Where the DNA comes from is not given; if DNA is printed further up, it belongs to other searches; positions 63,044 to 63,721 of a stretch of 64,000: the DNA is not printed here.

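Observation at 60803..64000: Tandem array of seven paralogous small secreted two-helix proteins with a conserved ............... loop: candidate TrbC/VirB2-type pilin locus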

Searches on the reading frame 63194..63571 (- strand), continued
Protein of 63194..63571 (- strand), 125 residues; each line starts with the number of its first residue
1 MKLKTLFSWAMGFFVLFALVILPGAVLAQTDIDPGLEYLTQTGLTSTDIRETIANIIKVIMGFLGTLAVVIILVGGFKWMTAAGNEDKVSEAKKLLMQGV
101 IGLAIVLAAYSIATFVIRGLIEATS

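Call 78: search_protein_families(library=pfam, proteins=[L055:3510-6062:-, L055:6111-6833:-, L055:6836-8236:-, L055:8205-9767:-, L055:799-2154:+, L055:2387-3508:+, L055:13304-14620:+, L055:14651-16645:+, L055:16655-17947:+, L055:12444-13187:-], max_evalue=0.01)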
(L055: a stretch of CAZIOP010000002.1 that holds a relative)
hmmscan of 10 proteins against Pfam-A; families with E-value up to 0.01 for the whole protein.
L055:3510-6062:- (850 aa): 3 families
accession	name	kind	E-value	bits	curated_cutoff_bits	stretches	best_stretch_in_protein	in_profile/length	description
PF00912.28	Transgly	-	2.5e-60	203.4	27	1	99-270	6-177/178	Transglycosylase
PF00905.27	Transpeptidase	-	5.8e-25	88.5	22.1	1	361-638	3-298/299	Penicillin binding protein transpeptidase domain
PF17957.7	Big_7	-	0.00015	22.8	24.1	1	762-830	1-70/70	Bacterial Ig domain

L055:6111-6833:- (240 aa): 1 family
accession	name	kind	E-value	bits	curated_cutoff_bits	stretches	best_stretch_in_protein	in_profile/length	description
PF00535.33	Glycos_transf_2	-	3.1e-21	76.5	23.3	1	5-170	2-165/168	Glycosyl transferase family 2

L055:6836-8236:- (466 aa): 0 families

L055:8205-9767:- (520 aa): 0 families

L055:799-2154:+ (451 aa): 12 families
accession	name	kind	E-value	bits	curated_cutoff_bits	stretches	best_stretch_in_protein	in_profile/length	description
PF00308.24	Bac_DnaA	-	2.2e-67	226.7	23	1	117-275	1-161/162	Bacterial DnaA ATPAse domain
PF08299.17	Bac_DnaA_C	-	1.4e-27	95.9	31.5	1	362-428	3-69/69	Bacterial dnaA protein helix-turn-helix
PF11638.13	DnaA_N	-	5.3e-16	58.5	24.6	1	4-66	1-64/65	DnaA N-terminal domain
PF01695.23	IstB_IS21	-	1.1e-09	38.6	24.1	1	153-254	95-195/238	IstB-like ATP binding protein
PF00004.35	AAA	-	2e-06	28.7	21.2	1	154-270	2-128/131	ATPase family associated with various cellular activities (AAA)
PF01637.24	ATPase_2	-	2.1e-06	28.2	33.2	1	149-262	19-126/225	ATPase domain predominantly from Archaea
PF13401.12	AAA_22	-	7.5e-05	23.5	27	0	152-187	7-42/130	AAA domain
PF13173.12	AAA_14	-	9.8e-05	22.8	27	1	151-250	3-96/129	AAA domain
PF25199.1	nSTAND_NTPase5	-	0.00042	20.6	34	1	143-245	34-124/145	Novel STAND NTPase 5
PF07693.20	KAP_NTPase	-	0.0013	18.5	20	1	152-196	22-66/293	KAP family P-loop domain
PF13245.12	AAA_19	-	0.0089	16.6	25.1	0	151-203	12-66/134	AAA domain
PF24883.2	NPHP3_N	-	0.0092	16.6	24.8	0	151-212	23-86/164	Nephrocystin 3, N-terminal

L055:2387-3508:+ (373 aa): 3 families
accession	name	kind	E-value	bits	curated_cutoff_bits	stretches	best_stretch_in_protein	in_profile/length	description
PF02767.21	DNA_pol3_beta_2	-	3.5e-28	98.6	27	1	128-248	2-116/116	DNA polymerase III beta subunit, central domain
PF00712.24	DNA_pol3_beta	-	3.9e-25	88.8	24.4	2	7-117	7-119/120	DNA polymerase III beta subunit, N-terminal domain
PF02768.20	DNA_pol3_beta_3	-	1.2e-22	80.4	27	1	250-372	1-121/121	DNA polymerase III beta subunit, C-terminal domain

L055:13304-14620:+ (438 aa): 6 families
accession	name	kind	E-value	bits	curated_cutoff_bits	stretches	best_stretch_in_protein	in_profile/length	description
PF08529.16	NusA_N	-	1.8e-33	115.7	23.8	1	3-168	1-119/119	NusA N-terminal domain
PF13184.12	KH_5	-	3.6e-29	101.1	27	1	273-340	1-68/69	NusA-like KH domain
PF00575.29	S1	-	2.9e-05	24.8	22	1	175-230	1-63/74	S1 RNA binding domain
PF00013.35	KH_1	-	5.4e-05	23.3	21.5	0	291-327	11-50/66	KH domain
PF23095.1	KH_NusA_C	-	7.3e-05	23.2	34.2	1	350-381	3-34/59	Transcription termination/antitermination protein NusA, KH domain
PF07650.23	KH_2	-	0.0043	17.3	22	0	326-372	5-51/78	KH domain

L055:14651-16645:+ (664 aa): 1 family
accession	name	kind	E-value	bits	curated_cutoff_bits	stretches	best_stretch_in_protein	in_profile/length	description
PF03030.21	H_PPase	-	4.9e-270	898.1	29.7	1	13-659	1-645/645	Inorganic H+ pyrophosphatase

L055:16655-17947:+ (430 aa): 3 families
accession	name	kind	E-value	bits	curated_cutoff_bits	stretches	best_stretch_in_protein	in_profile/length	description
PF05698.19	Trigger_C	-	4.3e-31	108.6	22.7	1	263-423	2-162/162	Bacterial trigger factor protein (TF) C-terminus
PF05697.18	Trigger_N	-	1.8e-30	106.6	22.2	1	1-146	1-144/144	Bacterial trigger factor protein (TF)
PF00254.34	FKBP_C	-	1.7e-11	44.7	21.1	1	158-239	3-93/94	FKBP-type peptidyl-prolyl cis-trans isomerase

L055:12444-13187:- (247 aa): 0 families
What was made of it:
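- Tried and rejected: An 850-aa neighbour that looked promising is a class A PBP (call 78).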
